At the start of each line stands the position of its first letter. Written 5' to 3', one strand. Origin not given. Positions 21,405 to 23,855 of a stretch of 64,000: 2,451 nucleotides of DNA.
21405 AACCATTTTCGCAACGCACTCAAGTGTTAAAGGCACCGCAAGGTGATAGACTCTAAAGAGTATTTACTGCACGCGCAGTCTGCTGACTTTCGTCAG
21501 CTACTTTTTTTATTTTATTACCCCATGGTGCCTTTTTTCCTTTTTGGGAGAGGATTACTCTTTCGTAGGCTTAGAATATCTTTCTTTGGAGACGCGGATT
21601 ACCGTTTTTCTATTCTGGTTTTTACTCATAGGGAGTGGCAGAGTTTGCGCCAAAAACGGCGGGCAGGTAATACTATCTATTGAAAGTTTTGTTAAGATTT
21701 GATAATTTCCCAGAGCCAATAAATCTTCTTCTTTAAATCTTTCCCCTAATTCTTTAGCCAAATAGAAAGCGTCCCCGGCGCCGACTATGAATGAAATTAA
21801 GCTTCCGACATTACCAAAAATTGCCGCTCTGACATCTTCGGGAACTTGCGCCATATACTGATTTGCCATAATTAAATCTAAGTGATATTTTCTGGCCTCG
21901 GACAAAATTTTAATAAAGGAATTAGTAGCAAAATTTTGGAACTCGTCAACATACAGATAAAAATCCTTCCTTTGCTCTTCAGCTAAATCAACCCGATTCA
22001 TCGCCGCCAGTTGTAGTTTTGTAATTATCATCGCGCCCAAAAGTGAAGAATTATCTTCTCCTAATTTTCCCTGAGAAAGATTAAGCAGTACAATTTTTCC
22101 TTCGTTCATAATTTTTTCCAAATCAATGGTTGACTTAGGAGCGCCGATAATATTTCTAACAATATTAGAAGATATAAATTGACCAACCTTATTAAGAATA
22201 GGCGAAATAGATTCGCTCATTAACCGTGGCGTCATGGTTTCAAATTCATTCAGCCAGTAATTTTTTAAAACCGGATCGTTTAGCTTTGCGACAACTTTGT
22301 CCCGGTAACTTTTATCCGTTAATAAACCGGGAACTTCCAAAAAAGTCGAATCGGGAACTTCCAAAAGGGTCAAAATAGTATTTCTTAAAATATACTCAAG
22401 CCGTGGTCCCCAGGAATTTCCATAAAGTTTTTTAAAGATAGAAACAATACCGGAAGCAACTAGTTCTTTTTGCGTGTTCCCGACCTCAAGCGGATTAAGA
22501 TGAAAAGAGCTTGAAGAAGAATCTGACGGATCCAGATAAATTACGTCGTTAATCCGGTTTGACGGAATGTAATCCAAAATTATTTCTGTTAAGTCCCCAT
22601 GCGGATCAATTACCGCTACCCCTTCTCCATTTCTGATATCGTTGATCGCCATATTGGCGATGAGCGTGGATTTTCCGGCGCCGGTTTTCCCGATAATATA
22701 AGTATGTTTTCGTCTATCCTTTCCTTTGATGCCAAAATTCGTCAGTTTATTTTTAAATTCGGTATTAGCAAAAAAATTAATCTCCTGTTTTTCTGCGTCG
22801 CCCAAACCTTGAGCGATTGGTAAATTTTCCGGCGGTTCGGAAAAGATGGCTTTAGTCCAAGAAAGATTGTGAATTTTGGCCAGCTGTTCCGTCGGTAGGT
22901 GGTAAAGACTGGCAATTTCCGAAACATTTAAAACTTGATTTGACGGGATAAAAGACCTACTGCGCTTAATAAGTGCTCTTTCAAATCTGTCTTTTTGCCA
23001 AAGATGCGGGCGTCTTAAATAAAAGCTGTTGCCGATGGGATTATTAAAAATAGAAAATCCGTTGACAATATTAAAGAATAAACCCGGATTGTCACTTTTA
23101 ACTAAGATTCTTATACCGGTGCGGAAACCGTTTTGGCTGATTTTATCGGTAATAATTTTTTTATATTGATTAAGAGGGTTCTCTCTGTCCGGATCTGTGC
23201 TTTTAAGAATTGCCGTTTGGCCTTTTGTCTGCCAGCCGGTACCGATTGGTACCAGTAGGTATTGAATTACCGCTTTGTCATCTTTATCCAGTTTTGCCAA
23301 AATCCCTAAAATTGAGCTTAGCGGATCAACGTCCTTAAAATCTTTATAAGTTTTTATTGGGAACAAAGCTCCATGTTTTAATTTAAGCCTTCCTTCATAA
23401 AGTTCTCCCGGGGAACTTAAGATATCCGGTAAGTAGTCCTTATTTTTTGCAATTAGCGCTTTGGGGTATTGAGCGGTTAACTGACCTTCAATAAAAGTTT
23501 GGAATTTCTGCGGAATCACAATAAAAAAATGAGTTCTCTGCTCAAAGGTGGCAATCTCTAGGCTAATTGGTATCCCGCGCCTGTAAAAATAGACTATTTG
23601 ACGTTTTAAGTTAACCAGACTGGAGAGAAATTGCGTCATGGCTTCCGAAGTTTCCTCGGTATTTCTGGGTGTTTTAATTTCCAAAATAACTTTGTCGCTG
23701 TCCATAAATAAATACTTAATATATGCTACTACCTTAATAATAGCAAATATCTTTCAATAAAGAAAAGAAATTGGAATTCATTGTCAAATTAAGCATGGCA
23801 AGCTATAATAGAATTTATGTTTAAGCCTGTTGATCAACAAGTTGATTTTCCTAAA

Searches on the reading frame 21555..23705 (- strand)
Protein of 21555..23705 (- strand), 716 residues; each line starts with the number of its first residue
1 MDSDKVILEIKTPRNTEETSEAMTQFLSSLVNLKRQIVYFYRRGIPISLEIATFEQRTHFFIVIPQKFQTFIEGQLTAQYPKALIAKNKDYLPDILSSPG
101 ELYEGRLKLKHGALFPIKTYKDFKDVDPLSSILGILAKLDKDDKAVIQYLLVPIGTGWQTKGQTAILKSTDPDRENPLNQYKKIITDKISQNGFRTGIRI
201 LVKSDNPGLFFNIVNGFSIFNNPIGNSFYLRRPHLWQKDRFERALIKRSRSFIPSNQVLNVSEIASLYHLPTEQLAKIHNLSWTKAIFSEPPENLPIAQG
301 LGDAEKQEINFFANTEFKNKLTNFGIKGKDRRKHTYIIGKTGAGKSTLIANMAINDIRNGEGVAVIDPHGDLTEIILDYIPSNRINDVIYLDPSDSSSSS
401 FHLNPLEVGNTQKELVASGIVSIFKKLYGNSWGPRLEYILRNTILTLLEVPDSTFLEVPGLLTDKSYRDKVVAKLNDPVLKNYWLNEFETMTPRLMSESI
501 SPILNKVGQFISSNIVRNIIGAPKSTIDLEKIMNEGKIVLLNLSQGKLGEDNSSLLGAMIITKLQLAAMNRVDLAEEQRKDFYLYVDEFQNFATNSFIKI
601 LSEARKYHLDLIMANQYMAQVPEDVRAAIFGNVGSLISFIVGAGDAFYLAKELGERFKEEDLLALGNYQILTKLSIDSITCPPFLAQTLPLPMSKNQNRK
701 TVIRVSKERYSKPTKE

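Call 10: search_protein_families(library=pfam, proteins=[window:21555-23705:-], max_evalue=0.01)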
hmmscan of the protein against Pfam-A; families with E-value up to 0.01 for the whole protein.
window:21555-23705:- (716 aa): 8 families
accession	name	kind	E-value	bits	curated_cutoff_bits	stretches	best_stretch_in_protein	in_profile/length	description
PF01935.23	DUF87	-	2.1e-08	35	23.2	1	332-545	23-203/220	Helicase HerA, central domain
PF10412.15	TrwB_AAD_bind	-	3.5e-08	33.2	20.5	1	330-639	13-308/387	Type IV secretion-system coupling protein DNA-binding domain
PF12846.13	AAA_10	-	1.4e-05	24.8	27.5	1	317-463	5-150/362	AAA-like domain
PF12696.13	TraG-D_C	-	0.00012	22.4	22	1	583-656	3-82/126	TraM recognition site of TraD and TraG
PF13555.12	AAA_29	-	0.0025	18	27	1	332-350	22-41/61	P-loop containing region of AAA domain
PF25199.1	nSTAND_NTPase5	-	0.0035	17.6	34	0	327-393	36-104/145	Novel STAND NTPase 5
PF13401.12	AAA_22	-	0.0078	17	27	0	331-353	4-26/130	AAA domain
PF01656.29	CbiA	-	0.0088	16.4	25.4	0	339-374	6-43/125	CobQ/CobB/MinD/ParA nucleotide binding domain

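Call 32: find_related_loci(query=window:21555-23705:-, collection=genome_contigs, flank=10000)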
Query window:21555-23705:- (716 aa) in genome_contigs; peptide patterns used: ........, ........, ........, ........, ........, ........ (x = any residue, [..] = any of these).
101 stretches matched a pattern; 34 encode a relative of the query (tblastn E <= 1e-3); 34 distinct loci.
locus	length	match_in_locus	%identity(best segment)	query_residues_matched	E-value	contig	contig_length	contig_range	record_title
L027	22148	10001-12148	95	1-716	0e+0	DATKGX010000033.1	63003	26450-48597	MAG TPA_asm: Patescibacteria group bacterium isolate SMAG_U14562 k141_62290, whole genome shotgun sequence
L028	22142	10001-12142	93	2-715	0e+0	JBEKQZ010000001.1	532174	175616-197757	MAG: Candidatus Levyibacteriota bacterium isolate SPRUCE 49 SPRUCE_49_1, whole genome shotgun sequence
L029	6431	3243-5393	64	3-715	0e+0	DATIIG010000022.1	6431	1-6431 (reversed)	MAG TPA_asm: Candidatus Saccharimonadales bacterium isolate SMAG_U15658 k141_728562, whole genome shotgun sequence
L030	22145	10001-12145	62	4-713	0e+0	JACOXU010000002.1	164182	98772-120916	MAG: Candidatus Levyibacteriota bacterium isolate NC_groundwater_161_Ag_S-0.1um_37_19 S4_GD2017_2_S1_scaffold_107, whole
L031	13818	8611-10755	62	4-713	0e+0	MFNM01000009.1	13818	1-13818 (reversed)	MAG: Candidatus Levybacteria bacterium RIFCSPHIGHO2_01_FULL_37_33 rifcsphigho2_01_scaffold_14116, whole genome shotgun s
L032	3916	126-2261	62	5-712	0e+0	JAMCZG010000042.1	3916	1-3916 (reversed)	MAG: Patescibacteria group bacterium isolate FK_Sedi_B_Bin.314 NODE_101619_length_3916_cov_2.13856, whole genome shotgun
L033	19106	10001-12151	61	1-712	0e+0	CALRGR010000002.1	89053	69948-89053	MAG: Candidatus Levybacteria bacterium GW2011_GWA1_37_16 isolate Baikal-1250m-152 genome assembly, contig: Baikal-1250m-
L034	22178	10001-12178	60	1-716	0e+0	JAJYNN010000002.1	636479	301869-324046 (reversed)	MAG: bacterium isolate DBS2-4.bin71 NODE_6_length_636479_cov_3.29991, whole genome shotgun sequence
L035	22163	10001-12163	56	5-715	0e+0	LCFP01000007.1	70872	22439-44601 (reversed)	MAG: Candidatus Gottesmanbacteria bacterium GW2011_GWA2_43_14 UV73_C0007, whole genome shotgun sequence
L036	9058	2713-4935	54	1-712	0e+0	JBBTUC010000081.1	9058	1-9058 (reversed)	MAG: Patescibacteria group bacterium isolate H43-bin113_1 H43_bin113_1_000000000081, whole genome shotgun sequence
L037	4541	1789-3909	52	5-711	0e+0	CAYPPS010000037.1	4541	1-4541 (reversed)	MAG TPA_asm: uncultured Gammaproteobacteria bacterium isolate binchicken_co181_619 genome assembly, contig: NODE_44354_l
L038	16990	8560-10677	49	10-712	0e+0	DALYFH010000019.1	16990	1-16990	MAG TPA_asm: Candidatus Woesebacteria bacterium isolate CTOTU14276 NODE_671_length_16990_cov_4.581459, whole genome shot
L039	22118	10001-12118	50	10-712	0e+0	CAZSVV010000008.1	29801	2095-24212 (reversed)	MAG TPA_asm: uncultured Pseudomonadales bacterium isolate SRP219642_co6_386 genome assembly, contig: NODE_1121_length_29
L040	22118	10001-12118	49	10-712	0e+0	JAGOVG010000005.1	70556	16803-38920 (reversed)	Candidatus Woesebacteria bacterium isolate Gw_Eff_bin_546 Gw_Eff_505_length_70556_cov_9.137827, whole genome shotgun seq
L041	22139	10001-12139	48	8-712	0e+0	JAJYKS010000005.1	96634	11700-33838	MAG: bacterium isolate DBS2-1.bin48 NODE_374_length_96634_cov_4.685764, whole genome shotgun sequence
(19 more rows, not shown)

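Call 51: search_protein_families(library=ncbifam, proteins=[window:21555-23705:-], max_evalue=1)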
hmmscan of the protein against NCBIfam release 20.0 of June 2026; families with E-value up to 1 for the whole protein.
window:21555-23705:- (716 aa): 27 families (the best 25 are shown)
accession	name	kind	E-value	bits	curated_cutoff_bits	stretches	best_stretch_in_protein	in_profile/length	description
TIGR03743.1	SXT_TraD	subfamily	1.3e-11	43.7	366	2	328-371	171-214/636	conjugative transfer system coupling protein TraD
NF045973.1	conju_CD1115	equivalog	4.2e-09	35.8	250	2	329-414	21-103/442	VirD4-like conjugal transfer protein, CD1115 family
NF053655.1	CedD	equivalog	4.4e-08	32.3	600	1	320-386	209-275/527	DNA-translocating ATPase CedD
TIGR03754.1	conj_TOL_TraD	equivalog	2.3e-07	29.7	647.55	1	325-372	173-220/643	type IV conjugative transfer system coupling protein TraD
NF045975.1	VirB4_plasma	equivalog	3e-05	22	590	1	327-376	509-559/894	Mbov_0397 family ICE element conjugal transfer ATPase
TIGR00929.1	VirB4_CagE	subfamily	0.00011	20.6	643.1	1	310-413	427-510/792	VirB4 family type IV secretion/conjugal transfer ATPase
NF033849.1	ser_rich_anae_1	subfamily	0.00073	17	650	1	328-625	755-1078/1163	serine-rich protein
TIGR02237.1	recomb_radB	equivalog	0.0023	17.8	172.4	1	330-378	10-57/210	DNA repair and recombination protein RadB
NF040819.1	helicase_HerA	equivalog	0.0035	15.9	970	1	333-379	157-204/561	DNA double-strand break repair helicase HerA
TIGR03597.1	GTPase_YqeH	equivalog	0.0049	16.1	297.4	1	319-353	143-176/361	ribosome biogenesis GTPase YqeH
NF002981.0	PRK03695.1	equivalog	0.0087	15.4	281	1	331-353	25-47/253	vitamin B12 ABC transporter ATP-binding protein BtuD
TIGR00750.1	lao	equivalog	0.011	14.8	240.75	1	337-368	39-72/300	methylmalonyl Co-A mutase-associated GTPase MeaB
TIGR03499.1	FlhF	equivalog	0.012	15.7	174.15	1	303-366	167-234/286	flagellar biosynthesis GTPase FlhF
TIGR04521.1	ECF_ATPase_2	equivalog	0.015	14.4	330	1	331-352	30-51/279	energy-coupling factor transporter ATPase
TIGR02746.1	TraC-F-type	equivalog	0.02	12.8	567.05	1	336-367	434-465/800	type IV secretion system protein TraC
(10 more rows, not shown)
